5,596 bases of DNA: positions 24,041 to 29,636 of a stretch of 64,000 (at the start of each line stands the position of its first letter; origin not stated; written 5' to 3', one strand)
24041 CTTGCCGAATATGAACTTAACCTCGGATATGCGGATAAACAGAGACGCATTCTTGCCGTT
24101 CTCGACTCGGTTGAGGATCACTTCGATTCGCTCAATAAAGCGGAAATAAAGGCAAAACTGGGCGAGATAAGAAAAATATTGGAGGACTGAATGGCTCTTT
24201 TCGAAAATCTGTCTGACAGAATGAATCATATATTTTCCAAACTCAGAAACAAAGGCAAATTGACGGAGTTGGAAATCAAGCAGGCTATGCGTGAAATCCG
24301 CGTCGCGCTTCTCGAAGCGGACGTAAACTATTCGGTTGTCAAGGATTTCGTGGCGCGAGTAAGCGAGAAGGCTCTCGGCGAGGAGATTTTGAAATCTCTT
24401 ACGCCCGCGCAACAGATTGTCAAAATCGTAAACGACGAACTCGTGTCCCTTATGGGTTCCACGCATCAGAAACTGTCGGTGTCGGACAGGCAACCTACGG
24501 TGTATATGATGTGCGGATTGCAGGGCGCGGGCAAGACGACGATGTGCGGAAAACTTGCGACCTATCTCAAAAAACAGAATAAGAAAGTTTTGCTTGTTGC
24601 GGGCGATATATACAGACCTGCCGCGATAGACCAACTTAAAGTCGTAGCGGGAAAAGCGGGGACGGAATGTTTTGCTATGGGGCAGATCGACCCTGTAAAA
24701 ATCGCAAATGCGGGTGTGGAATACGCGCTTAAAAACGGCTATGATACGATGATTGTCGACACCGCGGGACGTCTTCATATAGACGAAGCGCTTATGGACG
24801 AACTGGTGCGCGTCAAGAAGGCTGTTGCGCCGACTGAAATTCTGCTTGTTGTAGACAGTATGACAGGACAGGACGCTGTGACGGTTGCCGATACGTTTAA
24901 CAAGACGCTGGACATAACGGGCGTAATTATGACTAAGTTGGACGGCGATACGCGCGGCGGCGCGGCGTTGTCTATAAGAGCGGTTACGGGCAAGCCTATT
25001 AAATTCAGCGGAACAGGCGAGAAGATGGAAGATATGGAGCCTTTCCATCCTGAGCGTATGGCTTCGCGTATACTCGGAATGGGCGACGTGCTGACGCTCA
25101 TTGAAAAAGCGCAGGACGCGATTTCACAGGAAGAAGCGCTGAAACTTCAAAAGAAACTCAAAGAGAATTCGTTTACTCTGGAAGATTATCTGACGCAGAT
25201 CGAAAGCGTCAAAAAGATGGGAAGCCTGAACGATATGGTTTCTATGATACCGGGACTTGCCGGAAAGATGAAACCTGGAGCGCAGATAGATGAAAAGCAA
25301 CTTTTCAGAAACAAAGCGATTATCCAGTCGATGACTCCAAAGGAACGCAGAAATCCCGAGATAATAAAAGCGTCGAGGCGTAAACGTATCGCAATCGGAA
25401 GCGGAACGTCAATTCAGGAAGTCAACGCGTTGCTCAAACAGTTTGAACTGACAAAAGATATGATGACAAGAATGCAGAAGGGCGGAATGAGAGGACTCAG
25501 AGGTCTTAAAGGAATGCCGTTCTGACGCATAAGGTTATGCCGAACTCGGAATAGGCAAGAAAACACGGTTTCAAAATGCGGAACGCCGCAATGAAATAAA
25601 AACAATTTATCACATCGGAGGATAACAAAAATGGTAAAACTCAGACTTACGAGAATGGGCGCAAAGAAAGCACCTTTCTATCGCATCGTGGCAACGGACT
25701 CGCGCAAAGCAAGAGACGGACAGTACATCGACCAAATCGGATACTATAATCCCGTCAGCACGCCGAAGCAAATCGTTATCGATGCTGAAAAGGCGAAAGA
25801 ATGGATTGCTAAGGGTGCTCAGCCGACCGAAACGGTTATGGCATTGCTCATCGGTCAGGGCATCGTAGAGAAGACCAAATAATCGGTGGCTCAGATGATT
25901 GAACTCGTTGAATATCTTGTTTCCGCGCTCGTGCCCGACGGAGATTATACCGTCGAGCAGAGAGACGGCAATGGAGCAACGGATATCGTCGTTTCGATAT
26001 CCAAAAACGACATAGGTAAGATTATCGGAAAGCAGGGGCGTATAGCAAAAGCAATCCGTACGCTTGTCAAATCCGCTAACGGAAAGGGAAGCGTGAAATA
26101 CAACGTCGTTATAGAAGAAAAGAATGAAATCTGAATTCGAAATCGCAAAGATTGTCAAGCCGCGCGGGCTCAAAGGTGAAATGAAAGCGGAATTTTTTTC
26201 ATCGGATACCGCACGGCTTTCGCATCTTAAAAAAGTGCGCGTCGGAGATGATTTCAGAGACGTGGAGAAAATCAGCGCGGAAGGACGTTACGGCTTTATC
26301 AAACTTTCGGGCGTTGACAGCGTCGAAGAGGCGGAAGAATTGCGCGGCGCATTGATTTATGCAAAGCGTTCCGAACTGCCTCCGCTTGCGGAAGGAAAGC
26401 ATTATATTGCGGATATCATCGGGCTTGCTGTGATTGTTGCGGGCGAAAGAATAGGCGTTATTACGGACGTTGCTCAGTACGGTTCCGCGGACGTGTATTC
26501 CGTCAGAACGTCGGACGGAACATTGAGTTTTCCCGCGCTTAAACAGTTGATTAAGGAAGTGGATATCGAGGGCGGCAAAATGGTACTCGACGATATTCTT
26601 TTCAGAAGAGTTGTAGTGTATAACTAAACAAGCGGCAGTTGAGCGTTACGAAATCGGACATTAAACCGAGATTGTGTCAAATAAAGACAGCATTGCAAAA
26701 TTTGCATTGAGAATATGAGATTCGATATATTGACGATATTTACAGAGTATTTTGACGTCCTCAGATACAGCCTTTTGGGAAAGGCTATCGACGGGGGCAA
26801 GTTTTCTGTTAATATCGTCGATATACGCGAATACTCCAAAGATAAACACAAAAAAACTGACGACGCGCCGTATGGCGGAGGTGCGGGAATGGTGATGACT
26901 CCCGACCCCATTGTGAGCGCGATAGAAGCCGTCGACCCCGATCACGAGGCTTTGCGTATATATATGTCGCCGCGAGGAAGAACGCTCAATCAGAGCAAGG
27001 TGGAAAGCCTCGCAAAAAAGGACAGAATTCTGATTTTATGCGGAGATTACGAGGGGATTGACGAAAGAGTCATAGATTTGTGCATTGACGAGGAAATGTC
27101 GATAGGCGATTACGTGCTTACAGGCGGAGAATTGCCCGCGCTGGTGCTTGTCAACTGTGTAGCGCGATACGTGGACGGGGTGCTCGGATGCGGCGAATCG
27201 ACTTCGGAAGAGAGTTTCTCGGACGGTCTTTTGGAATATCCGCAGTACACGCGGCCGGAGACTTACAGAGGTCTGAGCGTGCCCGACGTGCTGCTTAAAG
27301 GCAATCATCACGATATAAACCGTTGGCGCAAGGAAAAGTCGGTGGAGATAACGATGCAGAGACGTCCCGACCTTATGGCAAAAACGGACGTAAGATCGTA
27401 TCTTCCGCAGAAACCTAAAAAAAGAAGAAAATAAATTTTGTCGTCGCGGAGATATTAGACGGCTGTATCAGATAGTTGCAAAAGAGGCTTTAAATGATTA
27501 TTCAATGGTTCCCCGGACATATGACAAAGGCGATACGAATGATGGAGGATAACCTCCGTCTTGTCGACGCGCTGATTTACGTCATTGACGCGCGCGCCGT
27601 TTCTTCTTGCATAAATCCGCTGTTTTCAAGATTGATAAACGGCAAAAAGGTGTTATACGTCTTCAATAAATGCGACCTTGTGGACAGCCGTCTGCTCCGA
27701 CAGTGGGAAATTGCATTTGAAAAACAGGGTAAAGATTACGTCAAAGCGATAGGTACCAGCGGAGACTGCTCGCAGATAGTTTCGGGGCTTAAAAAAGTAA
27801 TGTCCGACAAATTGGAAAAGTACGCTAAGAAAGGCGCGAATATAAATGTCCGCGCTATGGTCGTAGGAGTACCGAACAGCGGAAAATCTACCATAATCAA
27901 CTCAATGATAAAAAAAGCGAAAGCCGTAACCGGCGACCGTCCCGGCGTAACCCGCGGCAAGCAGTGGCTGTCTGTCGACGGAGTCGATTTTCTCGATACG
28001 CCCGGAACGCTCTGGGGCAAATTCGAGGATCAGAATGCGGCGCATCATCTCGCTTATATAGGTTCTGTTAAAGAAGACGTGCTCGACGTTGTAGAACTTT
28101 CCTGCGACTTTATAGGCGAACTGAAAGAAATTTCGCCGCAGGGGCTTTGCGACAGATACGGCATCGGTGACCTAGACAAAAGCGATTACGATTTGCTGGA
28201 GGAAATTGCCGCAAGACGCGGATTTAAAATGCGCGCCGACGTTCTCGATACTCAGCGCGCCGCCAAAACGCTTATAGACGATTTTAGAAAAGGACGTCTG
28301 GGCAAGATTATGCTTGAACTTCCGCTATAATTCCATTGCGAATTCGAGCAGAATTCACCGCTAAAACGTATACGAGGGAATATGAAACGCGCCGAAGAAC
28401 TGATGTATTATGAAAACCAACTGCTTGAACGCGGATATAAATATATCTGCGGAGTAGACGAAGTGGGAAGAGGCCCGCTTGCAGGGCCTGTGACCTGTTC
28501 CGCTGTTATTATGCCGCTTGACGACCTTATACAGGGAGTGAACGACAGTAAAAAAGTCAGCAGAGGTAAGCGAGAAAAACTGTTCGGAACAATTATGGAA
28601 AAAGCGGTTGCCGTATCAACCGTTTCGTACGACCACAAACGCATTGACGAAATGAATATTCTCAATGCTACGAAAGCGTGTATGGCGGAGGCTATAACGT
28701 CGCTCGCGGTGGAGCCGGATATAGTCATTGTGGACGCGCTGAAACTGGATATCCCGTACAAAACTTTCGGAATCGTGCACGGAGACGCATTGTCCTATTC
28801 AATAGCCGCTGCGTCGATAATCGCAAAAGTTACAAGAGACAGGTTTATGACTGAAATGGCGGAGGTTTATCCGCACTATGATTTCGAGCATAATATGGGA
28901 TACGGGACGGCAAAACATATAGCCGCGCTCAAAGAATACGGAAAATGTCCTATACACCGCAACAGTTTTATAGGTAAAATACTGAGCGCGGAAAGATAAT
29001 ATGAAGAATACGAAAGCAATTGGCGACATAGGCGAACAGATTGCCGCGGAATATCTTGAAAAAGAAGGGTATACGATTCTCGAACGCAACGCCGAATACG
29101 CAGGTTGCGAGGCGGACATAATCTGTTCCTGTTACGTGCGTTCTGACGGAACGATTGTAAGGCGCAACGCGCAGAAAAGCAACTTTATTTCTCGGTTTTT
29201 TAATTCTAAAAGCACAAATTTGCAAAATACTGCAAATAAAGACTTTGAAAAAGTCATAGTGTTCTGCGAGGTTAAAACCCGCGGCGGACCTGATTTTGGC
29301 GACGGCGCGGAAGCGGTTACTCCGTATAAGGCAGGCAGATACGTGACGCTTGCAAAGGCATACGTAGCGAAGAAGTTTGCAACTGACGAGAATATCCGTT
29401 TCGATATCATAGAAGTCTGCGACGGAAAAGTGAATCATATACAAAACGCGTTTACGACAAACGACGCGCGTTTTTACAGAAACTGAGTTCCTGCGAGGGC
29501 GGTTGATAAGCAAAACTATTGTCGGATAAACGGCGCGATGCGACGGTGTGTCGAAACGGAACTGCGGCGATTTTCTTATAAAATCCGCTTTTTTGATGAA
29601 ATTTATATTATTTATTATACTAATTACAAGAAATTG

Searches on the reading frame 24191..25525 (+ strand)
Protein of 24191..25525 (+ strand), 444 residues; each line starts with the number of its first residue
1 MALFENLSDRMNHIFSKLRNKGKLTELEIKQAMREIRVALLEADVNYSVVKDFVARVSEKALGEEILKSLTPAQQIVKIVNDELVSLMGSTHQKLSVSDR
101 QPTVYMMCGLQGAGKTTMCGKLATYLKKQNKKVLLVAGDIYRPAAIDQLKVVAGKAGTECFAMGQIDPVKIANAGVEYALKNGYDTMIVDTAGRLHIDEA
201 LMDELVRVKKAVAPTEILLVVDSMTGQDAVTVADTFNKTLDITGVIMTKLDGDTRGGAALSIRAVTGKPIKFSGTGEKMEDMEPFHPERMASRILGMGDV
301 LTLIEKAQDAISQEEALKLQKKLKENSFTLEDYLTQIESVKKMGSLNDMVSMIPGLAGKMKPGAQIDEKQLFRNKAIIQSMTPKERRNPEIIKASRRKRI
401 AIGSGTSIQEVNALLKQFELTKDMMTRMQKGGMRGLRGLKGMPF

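Call 29: search_protein_families(library=pfam, proteins=[window:24191-25525:+], max_evalue=0.00001)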
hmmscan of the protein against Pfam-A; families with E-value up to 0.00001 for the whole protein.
window:24191-25525:+ (444 aa): 5 families
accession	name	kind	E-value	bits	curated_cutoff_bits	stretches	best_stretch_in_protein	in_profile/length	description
PF00448.28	SRP54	-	6.4e-77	258.1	22.7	1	102-296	1-196/196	SRP54-type protein, GTPase domain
PF02978.25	SRP_SPB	-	3e-34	117.7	27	1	327-425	1-91/91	Signal peptide binding domain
PF02881.24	SRP54_N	-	1.9e-21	76.5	22.4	1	7-84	1-75/75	SRP54-type protein, helical bundle domain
PF06414.18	Zeta_toxin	-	1.8e-07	31.3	22.3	1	92-192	7-103/199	Zeta toxin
PF01656.29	CbiA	-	5.2e-07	30.1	25.4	1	112-255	9-88/125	CobQ/CobB/MinD/ParA nucleotide binding domain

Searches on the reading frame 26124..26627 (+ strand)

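Call 29: search_protein_families(library=pfam, proteins=[window:26124-26627:+], max_evalue=0.00001)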
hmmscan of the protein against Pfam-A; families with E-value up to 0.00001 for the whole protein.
window:26124-26627:+ (167 aa): 2 families
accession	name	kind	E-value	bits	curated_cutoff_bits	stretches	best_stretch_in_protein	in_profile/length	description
PF01782.24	RimM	-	1e-13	51.7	23.5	1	7-83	2-83/84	RimM N-terminal domain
PF24986.1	PRC_RimM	-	8.1e-09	35.5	27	1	97-156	3-64/69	RimM PRC barrel domain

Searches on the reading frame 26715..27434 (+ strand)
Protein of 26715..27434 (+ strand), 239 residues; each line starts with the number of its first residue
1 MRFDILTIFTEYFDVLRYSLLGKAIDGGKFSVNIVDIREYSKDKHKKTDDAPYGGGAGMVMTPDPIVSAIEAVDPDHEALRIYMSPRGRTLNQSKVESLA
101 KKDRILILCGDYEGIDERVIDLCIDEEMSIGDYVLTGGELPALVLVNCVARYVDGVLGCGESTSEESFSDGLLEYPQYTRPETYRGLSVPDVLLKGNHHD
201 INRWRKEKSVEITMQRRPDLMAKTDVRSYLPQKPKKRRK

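Call 30: search_protein_families(library=pfam, proteins=[window:26715-27434:+], max_evalue=0.00001)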
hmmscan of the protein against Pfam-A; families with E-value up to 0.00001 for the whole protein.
window:26715-27434:+ (239 aa): 1 family
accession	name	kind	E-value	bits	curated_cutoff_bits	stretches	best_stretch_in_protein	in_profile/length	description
PF01746.26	tRNA_m1G_MT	-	8.8e-61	205.5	27.3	1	22-218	2-195/195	tRNA (Guanine-1)-methyltransferase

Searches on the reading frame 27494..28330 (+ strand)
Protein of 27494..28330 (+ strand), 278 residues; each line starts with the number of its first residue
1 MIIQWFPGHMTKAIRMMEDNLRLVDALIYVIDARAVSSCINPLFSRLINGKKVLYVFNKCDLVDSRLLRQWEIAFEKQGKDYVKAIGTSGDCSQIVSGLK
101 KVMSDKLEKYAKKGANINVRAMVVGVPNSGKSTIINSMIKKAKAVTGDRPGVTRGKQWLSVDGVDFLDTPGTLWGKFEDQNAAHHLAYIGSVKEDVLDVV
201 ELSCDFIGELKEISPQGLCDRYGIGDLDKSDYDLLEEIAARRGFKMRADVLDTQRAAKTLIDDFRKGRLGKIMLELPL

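Call 30: search_protein_families(library=pfam, proteins=[window:27494-28330:+], max_evalue=0.00001)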
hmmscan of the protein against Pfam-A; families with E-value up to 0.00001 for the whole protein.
window:27494-28330:+ (278 aa): 2 families
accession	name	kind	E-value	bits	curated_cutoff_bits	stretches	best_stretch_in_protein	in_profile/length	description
PF01926.29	MMR_HSR1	-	6.4e-16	58.9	21.9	1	121-200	2-83/113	50S ribosome-binding GTPase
PF02421.24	FeoB_N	-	6.5e-07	29.4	27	0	121-172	3-57/156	Ferrous iron transport protein B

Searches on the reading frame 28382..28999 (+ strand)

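Call 30: search_protein_families(library=pfam, proteins=[window:28382-28999:+], max_evalue=0.00001)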
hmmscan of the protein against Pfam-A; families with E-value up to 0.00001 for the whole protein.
window:28382-28999:+ (205 aa): 1 family
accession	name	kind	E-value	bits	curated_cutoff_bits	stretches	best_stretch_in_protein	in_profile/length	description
PF01351.25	RNase_HII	-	2.9e-37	128.9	25.8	1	23-197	1-197/199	Ribonuclease HII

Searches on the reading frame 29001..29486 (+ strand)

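Call 30: search_protein_families(library=pfam, proteins=[window:29001-29486:+], max_evalue=0.00001)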
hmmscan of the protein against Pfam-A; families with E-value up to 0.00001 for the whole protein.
window:29001-29486:+ (161 aa): 1 family
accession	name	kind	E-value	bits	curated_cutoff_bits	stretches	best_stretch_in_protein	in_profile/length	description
PF02021.23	UPF0102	-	4e-21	75.6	23.6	1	11-139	1-80/80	Uncharacterised protein family UPF0102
